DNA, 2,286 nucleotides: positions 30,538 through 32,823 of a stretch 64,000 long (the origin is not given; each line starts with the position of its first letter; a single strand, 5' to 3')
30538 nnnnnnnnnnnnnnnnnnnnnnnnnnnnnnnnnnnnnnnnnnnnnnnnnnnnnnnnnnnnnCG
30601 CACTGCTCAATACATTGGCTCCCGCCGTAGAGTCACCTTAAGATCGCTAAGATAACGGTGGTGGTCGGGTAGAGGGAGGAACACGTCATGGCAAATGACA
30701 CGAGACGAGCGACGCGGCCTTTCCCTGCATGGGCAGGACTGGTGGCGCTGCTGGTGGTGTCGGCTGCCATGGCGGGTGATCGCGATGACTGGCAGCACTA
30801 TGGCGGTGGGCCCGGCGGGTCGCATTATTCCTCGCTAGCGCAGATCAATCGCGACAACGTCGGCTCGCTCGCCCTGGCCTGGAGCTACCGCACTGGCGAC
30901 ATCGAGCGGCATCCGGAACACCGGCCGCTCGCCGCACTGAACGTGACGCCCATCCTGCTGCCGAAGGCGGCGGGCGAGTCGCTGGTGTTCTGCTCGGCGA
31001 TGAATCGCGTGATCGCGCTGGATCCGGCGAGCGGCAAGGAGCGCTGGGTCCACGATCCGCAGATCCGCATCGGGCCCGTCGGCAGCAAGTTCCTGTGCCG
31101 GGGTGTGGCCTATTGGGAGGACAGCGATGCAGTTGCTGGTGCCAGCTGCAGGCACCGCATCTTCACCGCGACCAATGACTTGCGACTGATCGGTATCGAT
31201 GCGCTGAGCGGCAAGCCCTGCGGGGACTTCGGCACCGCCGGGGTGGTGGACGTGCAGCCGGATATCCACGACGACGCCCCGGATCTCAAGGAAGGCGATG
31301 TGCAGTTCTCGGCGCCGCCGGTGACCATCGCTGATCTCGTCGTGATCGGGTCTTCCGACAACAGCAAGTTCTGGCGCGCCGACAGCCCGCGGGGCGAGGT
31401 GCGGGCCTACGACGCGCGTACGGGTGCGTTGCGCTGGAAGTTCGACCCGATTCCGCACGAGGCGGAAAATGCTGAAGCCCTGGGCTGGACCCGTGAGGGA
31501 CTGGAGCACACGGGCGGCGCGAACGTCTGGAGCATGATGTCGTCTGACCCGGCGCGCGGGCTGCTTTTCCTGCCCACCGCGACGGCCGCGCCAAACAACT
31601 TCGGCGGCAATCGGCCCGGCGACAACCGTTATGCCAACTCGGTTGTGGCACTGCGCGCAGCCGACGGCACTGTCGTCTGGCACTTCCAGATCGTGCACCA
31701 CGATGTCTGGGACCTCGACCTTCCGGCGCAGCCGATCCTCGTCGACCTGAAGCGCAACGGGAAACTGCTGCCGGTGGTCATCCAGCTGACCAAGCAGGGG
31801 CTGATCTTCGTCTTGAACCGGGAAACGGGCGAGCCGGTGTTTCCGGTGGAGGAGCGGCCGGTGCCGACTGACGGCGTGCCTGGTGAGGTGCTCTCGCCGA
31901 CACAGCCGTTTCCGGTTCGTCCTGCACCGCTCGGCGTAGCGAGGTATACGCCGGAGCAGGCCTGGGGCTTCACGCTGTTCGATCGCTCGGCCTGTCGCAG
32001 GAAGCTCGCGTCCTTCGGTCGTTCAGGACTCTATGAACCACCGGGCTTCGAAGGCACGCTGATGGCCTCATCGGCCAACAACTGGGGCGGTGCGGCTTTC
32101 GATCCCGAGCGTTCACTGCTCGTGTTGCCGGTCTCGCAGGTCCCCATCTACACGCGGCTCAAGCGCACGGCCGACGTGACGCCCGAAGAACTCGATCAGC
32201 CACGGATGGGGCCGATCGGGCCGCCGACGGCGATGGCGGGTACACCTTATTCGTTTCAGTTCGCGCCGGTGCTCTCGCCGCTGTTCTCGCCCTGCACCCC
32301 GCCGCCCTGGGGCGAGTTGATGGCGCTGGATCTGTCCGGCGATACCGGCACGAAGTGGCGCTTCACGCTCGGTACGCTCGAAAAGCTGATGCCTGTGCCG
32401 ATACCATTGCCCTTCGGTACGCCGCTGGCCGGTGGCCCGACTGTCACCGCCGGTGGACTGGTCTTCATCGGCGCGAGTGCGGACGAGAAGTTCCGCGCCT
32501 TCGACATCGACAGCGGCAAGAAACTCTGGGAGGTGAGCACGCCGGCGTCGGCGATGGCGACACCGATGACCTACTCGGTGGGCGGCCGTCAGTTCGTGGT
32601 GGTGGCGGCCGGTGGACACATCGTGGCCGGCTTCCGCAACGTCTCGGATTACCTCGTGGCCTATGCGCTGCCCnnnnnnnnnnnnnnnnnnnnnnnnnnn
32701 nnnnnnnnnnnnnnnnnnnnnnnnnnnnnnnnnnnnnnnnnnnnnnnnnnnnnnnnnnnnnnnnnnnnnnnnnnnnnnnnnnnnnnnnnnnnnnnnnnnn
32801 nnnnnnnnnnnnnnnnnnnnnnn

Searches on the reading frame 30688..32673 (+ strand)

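Call 3: search_protein_families(library=pfam, proteins=[window:30688-32673:+], max_evalue=0.01)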
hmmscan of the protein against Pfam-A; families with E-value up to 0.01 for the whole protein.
window:30688-32673:+ (662 aa): 3 families
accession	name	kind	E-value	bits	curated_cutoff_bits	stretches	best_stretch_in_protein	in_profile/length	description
PF01011.28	PQQ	-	2.2e-205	684.3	26.7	1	35-637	1-595/595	Glucose/ethanol/alcohol dehydrogenase, beta-propeller domain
PF13360.13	PQQ_2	-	1.4e-16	61.3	27.6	1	555-647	15-87/233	Outer membrane protein assembly factor BamB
PF13570.13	Beta-prop_ACSF4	-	6.7e-06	26.2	133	0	584-646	97-158/329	Beta-alanine-activating enzyme, beta-propeller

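Call 4: search_protein_families(library=ncbifam, proteins=[window:30688-32673:+], max_evalue=0.01)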
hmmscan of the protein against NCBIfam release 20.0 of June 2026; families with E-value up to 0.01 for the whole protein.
window:30688-32673:+ (662 aa): 6 families
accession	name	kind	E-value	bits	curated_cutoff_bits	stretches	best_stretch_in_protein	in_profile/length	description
TIGR03074.1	PQQ_membr_DH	subfamily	1.2e-175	585.5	832.65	1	31-662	153-783/783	membrane-bound PQQ-dependent dehydrogenase, glucose/quinate/shikimate family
TIGR03075.1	PQQ_enz_alc_DH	subfamily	8.4e-65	219.4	480.05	2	29-382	15-337/530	PQQ-dependent dehydrogenase, methanol/ethanol family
TIGR04528.1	acido_non_PQQ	subfamily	5.2e-57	193.7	650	2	32-384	3-310/493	acido-empty-quinoprotein group A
TIGR03300.1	assembly_YfgL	equivalog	7.5e-11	41.3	285.2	1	542-647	75-158/377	outer membrane protein assembly factor BamB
NF008351.0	PRK11138.1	equivalog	5e-06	25.2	423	0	578-642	110-168/394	outer membrane protein assembly factor BamB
NF053615.1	SerThrKinAfsKStmc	equivalog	0.00047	18.9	1300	0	93-123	615-645/809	protein serine/threonine kinase AfsK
